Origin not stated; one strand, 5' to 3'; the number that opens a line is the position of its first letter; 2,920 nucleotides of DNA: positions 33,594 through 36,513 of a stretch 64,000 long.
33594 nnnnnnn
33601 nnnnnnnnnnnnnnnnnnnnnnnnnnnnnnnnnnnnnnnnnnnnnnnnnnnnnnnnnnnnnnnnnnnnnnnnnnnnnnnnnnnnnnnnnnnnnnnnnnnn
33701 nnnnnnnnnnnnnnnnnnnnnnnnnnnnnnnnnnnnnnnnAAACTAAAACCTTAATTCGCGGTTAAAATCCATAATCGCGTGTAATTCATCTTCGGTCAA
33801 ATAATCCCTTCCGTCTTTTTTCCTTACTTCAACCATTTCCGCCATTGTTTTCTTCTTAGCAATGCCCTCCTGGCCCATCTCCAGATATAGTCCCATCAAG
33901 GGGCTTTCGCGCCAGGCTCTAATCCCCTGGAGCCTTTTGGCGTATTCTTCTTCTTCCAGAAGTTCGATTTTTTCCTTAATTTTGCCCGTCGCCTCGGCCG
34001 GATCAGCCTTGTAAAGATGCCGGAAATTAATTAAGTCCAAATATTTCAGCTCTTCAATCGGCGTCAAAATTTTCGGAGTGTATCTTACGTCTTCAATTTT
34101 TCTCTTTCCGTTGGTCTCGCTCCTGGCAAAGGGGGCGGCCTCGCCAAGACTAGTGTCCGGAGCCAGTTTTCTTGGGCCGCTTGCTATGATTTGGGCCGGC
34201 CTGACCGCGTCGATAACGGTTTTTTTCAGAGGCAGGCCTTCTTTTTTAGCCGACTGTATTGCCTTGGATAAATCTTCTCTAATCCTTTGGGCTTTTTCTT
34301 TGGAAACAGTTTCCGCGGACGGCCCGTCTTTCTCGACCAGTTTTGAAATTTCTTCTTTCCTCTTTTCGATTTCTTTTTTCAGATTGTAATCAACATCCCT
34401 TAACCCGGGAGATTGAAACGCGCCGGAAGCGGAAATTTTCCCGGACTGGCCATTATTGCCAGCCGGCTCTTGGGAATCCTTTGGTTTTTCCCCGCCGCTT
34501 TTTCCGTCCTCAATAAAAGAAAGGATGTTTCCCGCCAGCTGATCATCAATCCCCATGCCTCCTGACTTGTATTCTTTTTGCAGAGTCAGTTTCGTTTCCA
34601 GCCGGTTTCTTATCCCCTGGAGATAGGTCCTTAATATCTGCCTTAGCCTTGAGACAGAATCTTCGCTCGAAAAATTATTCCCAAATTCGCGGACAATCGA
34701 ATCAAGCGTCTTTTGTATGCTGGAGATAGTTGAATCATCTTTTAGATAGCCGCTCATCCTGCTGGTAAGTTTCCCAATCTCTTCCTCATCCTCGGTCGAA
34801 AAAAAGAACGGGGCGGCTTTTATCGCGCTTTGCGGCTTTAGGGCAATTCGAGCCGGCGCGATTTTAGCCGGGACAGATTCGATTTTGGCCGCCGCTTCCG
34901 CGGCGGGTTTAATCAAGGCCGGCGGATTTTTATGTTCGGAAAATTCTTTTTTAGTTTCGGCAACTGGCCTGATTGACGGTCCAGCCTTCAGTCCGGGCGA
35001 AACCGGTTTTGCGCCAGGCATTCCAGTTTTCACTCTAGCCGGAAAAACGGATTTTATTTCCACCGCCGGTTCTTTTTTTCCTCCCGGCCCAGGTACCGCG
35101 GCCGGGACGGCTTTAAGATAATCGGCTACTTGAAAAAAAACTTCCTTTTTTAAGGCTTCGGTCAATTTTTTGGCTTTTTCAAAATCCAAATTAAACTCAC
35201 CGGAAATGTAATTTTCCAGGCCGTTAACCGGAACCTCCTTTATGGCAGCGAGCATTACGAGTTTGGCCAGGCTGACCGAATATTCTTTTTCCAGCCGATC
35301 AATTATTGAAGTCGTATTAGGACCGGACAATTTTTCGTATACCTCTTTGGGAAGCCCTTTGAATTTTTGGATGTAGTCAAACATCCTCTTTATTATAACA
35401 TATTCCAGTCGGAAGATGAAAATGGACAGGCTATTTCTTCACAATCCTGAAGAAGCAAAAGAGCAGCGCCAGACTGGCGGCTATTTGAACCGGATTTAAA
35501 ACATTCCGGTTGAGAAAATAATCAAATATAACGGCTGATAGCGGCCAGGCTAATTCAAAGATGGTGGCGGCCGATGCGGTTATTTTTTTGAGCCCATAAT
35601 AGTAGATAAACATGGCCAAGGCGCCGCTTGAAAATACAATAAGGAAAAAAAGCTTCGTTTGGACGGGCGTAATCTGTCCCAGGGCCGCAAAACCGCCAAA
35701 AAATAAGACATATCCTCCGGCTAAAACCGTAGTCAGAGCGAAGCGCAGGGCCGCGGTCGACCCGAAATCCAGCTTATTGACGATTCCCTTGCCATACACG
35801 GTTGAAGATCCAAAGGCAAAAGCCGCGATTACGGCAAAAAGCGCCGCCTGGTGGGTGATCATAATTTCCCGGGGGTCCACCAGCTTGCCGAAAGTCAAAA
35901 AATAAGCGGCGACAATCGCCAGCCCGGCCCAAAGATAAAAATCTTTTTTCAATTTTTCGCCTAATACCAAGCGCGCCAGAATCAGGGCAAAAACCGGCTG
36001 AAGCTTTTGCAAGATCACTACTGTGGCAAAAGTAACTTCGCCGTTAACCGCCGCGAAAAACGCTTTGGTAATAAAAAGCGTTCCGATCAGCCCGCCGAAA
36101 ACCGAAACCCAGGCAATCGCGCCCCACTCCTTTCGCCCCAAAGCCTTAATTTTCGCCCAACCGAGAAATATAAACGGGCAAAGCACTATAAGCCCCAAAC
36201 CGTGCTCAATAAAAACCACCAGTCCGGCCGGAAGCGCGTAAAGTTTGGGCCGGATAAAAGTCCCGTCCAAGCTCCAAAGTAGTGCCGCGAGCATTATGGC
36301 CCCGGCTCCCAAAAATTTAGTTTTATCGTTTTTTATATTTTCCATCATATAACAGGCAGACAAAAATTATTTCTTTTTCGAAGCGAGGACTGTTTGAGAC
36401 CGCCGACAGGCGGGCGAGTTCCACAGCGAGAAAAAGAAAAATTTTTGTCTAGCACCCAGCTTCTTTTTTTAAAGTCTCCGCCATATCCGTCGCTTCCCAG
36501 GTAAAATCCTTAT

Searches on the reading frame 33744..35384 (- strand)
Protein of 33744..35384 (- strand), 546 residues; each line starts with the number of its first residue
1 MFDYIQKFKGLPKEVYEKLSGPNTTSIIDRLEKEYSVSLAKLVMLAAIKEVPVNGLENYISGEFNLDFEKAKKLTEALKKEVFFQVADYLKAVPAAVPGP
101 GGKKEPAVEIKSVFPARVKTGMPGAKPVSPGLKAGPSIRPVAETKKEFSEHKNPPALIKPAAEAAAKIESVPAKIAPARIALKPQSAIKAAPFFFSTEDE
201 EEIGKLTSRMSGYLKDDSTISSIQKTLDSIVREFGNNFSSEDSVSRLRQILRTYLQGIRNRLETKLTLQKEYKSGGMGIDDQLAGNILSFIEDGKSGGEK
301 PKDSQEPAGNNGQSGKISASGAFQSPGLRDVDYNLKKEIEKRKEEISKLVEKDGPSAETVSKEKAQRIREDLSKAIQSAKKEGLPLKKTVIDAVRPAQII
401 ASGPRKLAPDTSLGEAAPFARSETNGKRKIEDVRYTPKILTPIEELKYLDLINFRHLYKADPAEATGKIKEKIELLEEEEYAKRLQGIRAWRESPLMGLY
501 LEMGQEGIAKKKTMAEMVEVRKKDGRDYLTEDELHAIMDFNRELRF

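Call 6: search_protein_families(library=pfam, proteins=[window:33744-35384:-], max_evalue=0.1)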
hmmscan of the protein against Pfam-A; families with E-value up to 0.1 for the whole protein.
window:33744-35384:- (546 aa): 3 families
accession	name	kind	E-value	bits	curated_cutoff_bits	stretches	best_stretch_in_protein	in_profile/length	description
PF12998.12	ING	-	0.0065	17.4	23.9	1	328-380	23-75/102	Inhibitor of growth proteins N-terminal histone-binding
PF07195.17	FliD_C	-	0.023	14.6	25.4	0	198-250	77-125/236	Flagellar hook-associated protein 2 C-terminus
PF06745.19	ATPase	-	0.082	12.7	26.6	0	330-397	69-131/231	KaiC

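Call 8: search_protein_families(library=ncbifam, proteins=[window:33744-35384:-], max_evalue=0.1)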
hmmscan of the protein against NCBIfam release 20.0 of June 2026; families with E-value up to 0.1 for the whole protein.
window:33744-35384:- (546 aa): 1 family
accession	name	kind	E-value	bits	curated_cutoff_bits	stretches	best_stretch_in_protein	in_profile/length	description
NF006687.0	PRK09234.1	equivalog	0.061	11.4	1018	0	164-389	290-495/849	bifunctional FO biosynthesis protein CofGH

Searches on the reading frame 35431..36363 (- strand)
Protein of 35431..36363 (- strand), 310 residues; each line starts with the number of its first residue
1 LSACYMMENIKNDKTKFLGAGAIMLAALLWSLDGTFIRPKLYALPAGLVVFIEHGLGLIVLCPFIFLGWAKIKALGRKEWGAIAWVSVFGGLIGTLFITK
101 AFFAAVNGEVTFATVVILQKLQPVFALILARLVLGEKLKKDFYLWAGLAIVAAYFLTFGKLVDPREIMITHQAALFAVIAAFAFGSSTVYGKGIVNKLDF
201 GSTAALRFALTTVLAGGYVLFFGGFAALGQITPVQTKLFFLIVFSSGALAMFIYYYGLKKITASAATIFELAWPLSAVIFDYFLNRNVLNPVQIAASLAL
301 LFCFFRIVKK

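Call 6: search_protein_families(library=pfam, proteins=[window:35431-36363:-], max_evalue=0.1)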
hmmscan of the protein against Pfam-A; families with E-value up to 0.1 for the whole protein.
window:35431-36363:- (310 aa): 1 family
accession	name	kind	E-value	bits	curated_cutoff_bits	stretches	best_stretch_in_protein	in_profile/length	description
PF00892.27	EamA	-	1.5e-26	93.7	28.2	2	173-301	3-127/135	EamA-like transporter family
